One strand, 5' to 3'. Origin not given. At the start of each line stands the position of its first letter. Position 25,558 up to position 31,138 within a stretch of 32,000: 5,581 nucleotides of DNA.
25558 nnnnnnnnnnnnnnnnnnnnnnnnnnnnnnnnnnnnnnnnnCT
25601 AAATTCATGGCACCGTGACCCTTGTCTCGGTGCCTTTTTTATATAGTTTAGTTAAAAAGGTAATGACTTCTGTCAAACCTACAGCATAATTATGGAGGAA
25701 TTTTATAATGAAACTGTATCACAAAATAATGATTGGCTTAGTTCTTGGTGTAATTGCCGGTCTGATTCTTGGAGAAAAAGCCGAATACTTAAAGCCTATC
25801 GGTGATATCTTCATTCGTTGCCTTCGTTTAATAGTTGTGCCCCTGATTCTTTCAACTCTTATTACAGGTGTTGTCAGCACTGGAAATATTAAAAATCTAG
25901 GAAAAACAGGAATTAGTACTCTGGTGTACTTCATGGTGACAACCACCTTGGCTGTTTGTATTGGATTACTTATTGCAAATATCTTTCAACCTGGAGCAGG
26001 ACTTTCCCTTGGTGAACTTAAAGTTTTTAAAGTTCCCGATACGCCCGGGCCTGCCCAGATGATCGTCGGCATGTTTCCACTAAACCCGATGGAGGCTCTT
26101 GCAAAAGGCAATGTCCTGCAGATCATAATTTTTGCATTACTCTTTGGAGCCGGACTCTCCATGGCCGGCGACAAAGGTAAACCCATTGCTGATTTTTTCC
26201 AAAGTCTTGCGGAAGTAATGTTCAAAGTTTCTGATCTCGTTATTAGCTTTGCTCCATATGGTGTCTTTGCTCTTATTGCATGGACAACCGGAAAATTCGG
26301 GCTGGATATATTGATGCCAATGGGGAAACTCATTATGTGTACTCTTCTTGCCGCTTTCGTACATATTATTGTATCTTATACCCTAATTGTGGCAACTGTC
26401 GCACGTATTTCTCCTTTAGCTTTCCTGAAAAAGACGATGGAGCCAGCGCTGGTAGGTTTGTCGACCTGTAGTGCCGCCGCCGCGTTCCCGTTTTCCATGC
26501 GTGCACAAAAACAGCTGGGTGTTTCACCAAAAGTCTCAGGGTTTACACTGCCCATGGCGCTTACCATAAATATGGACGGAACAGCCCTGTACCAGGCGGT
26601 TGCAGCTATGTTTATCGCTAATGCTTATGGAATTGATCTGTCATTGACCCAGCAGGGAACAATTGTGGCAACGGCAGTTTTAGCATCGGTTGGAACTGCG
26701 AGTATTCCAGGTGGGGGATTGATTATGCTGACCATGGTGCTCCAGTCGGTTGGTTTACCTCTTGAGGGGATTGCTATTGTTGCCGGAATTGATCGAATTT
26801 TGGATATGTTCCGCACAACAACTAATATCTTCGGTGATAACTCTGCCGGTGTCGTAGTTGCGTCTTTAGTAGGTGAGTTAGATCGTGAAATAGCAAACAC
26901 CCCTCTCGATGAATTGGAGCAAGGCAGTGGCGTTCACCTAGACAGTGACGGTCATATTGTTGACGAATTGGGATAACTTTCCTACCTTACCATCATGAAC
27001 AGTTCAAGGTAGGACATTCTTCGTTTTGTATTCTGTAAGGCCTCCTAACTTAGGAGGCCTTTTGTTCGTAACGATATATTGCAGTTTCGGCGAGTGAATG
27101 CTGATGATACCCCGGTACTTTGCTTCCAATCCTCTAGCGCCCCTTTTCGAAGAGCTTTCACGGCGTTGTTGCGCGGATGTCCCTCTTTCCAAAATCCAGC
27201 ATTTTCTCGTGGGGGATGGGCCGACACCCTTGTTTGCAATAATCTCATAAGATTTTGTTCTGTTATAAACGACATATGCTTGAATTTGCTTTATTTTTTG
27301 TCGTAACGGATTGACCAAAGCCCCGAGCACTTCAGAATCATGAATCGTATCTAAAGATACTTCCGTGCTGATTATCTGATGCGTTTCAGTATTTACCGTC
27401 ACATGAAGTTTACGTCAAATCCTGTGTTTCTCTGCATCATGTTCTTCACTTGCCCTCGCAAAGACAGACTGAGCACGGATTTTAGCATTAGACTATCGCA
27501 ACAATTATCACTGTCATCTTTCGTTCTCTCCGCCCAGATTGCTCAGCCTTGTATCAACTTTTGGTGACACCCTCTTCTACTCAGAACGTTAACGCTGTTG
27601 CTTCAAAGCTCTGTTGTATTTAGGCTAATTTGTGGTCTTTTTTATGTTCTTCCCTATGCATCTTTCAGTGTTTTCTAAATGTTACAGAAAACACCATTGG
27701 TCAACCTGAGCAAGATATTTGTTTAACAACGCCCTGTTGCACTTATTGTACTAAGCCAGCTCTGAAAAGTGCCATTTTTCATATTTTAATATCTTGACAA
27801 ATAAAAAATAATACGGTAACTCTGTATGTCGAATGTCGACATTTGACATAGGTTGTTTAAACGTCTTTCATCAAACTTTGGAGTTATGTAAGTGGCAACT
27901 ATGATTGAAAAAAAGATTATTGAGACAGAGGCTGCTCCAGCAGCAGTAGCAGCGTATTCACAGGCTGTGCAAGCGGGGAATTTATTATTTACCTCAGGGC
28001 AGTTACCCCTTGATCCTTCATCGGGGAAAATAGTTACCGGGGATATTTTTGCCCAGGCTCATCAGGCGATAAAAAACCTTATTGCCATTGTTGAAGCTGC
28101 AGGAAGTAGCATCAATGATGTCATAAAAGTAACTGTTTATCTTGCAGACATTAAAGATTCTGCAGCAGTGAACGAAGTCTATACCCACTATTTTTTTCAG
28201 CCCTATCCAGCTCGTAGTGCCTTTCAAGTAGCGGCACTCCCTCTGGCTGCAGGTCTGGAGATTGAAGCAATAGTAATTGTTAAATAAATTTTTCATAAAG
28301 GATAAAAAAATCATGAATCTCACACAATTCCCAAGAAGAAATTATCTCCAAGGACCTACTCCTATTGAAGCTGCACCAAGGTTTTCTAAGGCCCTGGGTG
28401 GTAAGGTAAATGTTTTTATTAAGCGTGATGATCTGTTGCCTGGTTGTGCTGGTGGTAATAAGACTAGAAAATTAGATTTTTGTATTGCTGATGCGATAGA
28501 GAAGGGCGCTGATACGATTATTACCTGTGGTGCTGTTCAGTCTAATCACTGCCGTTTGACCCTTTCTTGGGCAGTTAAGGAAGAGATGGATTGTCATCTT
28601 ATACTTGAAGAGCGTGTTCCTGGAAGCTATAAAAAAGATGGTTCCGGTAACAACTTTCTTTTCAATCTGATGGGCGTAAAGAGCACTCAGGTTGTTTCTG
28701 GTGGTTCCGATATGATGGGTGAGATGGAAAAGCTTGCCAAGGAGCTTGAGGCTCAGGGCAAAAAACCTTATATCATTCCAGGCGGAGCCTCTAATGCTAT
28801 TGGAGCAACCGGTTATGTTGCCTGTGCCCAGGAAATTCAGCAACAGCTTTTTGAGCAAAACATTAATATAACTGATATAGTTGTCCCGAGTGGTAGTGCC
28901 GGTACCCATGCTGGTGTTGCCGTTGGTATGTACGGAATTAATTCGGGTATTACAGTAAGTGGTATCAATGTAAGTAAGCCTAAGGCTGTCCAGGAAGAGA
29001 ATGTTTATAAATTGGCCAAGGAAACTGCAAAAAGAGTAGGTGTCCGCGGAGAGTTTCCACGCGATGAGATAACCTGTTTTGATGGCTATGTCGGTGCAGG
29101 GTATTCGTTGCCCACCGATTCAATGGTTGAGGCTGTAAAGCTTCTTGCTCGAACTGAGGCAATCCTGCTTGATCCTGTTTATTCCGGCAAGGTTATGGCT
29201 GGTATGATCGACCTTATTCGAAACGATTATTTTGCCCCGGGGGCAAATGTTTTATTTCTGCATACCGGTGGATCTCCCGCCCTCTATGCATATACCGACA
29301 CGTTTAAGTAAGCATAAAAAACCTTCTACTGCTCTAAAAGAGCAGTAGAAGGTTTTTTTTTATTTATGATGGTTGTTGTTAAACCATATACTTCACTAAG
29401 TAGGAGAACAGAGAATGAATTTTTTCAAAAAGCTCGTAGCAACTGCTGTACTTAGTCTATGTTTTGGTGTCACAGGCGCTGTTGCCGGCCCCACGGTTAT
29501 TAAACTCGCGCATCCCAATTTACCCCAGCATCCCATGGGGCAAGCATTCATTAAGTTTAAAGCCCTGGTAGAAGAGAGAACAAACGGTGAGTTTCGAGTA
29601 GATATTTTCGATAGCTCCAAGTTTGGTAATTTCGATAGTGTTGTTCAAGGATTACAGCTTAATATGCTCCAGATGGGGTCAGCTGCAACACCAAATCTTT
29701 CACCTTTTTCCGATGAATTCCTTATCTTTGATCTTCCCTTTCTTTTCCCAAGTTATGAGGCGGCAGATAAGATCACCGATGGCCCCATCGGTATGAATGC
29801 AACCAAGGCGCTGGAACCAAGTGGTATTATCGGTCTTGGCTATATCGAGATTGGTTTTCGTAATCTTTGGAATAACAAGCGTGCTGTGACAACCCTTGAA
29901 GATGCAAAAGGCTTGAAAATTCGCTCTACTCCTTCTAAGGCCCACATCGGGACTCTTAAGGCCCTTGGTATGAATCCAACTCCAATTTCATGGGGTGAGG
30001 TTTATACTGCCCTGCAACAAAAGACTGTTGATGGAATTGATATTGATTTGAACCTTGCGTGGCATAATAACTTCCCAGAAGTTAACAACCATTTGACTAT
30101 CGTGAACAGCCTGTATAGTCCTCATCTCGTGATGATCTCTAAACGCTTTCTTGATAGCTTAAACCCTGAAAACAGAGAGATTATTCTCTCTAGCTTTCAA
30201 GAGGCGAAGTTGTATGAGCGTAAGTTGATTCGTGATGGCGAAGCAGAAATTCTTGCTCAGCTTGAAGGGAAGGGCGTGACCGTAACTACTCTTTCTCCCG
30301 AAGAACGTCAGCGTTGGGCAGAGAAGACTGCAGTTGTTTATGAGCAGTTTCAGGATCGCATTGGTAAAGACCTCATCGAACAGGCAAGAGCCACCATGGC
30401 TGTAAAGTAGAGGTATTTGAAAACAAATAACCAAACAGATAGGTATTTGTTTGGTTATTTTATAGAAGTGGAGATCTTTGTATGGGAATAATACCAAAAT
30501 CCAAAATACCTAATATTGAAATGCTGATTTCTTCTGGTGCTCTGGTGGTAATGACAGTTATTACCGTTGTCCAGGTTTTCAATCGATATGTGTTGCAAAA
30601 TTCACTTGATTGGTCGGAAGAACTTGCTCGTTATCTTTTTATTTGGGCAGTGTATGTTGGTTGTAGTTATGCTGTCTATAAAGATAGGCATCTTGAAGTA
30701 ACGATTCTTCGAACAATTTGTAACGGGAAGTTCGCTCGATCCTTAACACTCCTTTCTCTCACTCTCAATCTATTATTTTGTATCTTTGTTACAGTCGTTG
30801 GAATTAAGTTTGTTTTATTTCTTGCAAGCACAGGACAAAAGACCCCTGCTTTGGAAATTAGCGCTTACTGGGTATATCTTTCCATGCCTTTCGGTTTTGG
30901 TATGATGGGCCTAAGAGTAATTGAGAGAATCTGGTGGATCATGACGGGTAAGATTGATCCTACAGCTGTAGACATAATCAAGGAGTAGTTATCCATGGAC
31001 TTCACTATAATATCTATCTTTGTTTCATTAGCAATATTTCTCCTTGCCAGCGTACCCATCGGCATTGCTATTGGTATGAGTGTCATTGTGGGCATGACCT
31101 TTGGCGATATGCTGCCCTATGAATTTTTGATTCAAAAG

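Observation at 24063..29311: Recent segmental duplication of a ridA plus PLP-deaminase operon, each copy behind an IS903-type remnant and each next to a different transporter class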

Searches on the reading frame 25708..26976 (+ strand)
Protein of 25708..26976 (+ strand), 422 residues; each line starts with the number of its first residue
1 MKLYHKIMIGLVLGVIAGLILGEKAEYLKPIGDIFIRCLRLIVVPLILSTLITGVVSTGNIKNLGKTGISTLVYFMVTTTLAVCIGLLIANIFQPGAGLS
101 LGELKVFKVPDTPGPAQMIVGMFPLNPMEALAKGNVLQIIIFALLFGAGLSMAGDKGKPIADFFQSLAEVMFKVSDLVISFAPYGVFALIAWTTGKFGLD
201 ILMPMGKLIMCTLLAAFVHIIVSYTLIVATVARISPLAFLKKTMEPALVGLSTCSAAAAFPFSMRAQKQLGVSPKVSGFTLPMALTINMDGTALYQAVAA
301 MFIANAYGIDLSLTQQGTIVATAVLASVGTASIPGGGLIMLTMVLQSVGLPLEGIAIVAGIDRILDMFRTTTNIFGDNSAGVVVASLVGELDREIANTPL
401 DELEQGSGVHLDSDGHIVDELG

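Call 7: search_protein_families(library=pfam, proteins=[window:25708-26976:+])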
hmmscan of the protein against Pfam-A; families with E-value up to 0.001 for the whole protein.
window:25708-26976:+ (422 aa): 1 family
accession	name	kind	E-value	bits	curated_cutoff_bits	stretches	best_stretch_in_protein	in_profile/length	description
PF00375.23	SDF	-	3.6e-131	438.2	27.9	1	3-386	1-386/387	Sodium:dicarboxylate symporter family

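Call 8: search_protein_families(library=ncbifam, proteins=[window:25708-26976:+])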
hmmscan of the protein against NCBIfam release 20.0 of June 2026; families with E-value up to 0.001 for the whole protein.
window:25708-26976:+ (422 aa): 4 families
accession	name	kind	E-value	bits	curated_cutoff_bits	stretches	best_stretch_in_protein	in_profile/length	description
NF002461.0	PRK01663.1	subfamily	7.2e-90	302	513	1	2-402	8-416/428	C4-dicarboxylate transporter DctA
NF008440.0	PRK11283.1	equivalog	7.4e-87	291.9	638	1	3-401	8-425/437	glutamate/aspartate:proton symporter GltP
NF009587.0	PRK13027.1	subfamily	8.9e-80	268.6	570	1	2-402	8-417/442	C4-dicarboxylate transporter DctA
NF010151.0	PRK13628.1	equivalog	8.9e-35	120.5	308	1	2-373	15-382/407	serine/threonine transporter SstT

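Call 20: find_encoding_contigs(protein=window:25708-26976:+, flank=10000, max_places=6)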
Protein window:25708-26976:+ (422 aa): no gene with exactly this product is on record in the collection.

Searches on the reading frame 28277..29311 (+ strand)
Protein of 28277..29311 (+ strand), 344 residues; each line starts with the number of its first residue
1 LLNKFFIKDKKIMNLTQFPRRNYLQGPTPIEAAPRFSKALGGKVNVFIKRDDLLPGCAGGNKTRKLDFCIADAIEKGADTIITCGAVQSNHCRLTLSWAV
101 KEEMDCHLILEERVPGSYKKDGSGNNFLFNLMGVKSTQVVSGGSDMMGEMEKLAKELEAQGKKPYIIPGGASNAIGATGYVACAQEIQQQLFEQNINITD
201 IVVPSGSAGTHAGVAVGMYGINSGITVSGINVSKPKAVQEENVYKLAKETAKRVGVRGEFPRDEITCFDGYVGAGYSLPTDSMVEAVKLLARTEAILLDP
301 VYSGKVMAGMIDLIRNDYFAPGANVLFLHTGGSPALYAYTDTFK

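Call 7: search_protein_families(library=pfam, proteins=[window:28277-29311:+])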
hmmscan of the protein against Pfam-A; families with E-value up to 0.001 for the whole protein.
window:28277-29311:+ (344 aa): 1 family
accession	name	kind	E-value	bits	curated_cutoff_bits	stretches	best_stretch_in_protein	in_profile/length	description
PF00291.31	PALP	-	6.4e-50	170.6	35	1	24-331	4-295/295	Pyridoxal-phosphate dependent enzyme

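Call 8: search_protein_families(library=ncbifam, proteins=[window:28277-29311:+])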
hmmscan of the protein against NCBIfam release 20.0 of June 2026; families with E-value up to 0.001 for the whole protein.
window:28277-29311:+ (344 aa): 9 families
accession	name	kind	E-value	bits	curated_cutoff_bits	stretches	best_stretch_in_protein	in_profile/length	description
NF052482.1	sulfolyase_CuyA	equivalog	7.3e-155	514.8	450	1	13-343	1-331/332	D-cysteate sulfo-lyase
TIGR01275.1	ACC_deam_rel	subfamily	2.3e-91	306.4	289.4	1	25-341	5-319/321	pyridoxal phosphate-dependent enzymes, D-cysteine desulfhydrase family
NF003029.0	PRK03910.1-1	equivalog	2.1e-88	296.9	610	1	12-340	3-325/328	D-cysteine desulfhydrase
NF003032.0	PRK03910.1-5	equivalog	1.4e-86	290.7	469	1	13-341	5-328/330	D-cysteine desulfhydrase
NF003030.0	PRK03910.1-3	equivalog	4.3e-85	285.8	429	1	14-342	9-334/338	D-cysteine desulfhydrase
NF052537.1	CoM_syn_XcbE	exception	9.9e-79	264.8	450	1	15-338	3-322/322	coenzyme M biosynthesis enzyme XcbE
TIGR01274.1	ACC_deam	equivalog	2.2e-76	257.2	392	1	14-343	1-334/337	1-aminocyclopropane-1-carboxylate deaminase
NF010646.0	PRK14045.1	equivalog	1.8e-65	221.4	550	1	14-342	8-324/329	1-aminocyclopropane-1-carboxylate deaminase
NF006674.0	PRK09224.1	subfamily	0.00053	18.8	577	0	138-240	121-217/508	threonine ammonia-lyase IlvA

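Call 16: find_encoding_contigs(protein=window:28313-29311:+, flank=10000, max_places=6)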
Protein window:28313-29311:+ (332 aa): no gene with exactly this product is on record in the collection.

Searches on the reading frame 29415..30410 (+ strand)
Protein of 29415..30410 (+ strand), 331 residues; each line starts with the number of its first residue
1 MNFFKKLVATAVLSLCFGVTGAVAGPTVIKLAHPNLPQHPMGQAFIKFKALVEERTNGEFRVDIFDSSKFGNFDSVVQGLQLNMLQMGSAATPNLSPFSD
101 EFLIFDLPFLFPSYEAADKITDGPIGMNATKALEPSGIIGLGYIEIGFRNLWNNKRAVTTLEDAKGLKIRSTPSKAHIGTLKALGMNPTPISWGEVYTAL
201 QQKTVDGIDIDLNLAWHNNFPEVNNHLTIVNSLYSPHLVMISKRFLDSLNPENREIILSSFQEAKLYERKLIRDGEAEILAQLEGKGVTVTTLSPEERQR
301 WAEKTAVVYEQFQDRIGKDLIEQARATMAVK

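Call 7: search_protein_families(library=pfam, proteins=[window:29415-30410:+])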
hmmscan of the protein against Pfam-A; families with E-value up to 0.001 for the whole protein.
window:29415-30410:+ (331 aa): 1 family
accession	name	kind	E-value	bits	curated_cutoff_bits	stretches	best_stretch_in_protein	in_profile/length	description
PF03480.18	DctP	-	1.3e-77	261.4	23.4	1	33-312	3-282/286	Bacterial extracellular solute-binding protein, family 7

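Call 8: search_protein_families(library=ncbifam, proteins=[window:29415-30410:+])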
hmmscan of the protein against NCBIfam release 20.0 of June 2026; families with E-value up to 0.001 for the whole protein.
window:29415-30410:+ (331 aa): 2 families
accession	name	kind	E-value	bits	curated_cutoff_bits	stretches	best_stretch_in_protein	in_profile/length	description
TIGR00787.1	dctP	subfamily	6e-64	216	175.05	1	32-285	2-255/257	DctP family TRAP transporter solute-binding subunit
NF037995.1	TRAP_S1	subfamily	3.8e-61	206.8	50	1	30-301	1-271/271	TRAP transporter substrate-binding protein DctP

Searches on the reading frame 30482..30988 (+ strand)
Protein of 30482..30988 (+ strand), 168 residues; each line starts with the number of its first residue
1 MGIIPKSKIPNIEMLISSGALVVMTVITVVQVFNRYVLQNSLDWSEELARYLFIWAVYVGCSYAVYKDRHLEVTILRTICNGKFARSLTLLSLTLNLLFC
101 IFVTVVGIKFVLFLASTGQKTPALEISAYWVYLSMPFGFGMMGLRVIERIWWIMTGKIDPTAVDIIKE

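Call 7: search_protein_families(library=pfam, proteins=[window:30482-30988:+])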
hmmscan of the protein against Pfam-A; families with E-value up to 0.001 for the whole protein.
window:30482-30988:+ (168 aa): 1 family
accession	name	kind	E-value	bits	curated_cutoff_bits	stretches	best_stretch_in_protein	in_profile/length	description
PF04290.18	DctQ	-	5.6e-33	114.1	28.3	1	24-151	1-127/132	Tripartite ATP-independent periplasmic transporters, DctQ component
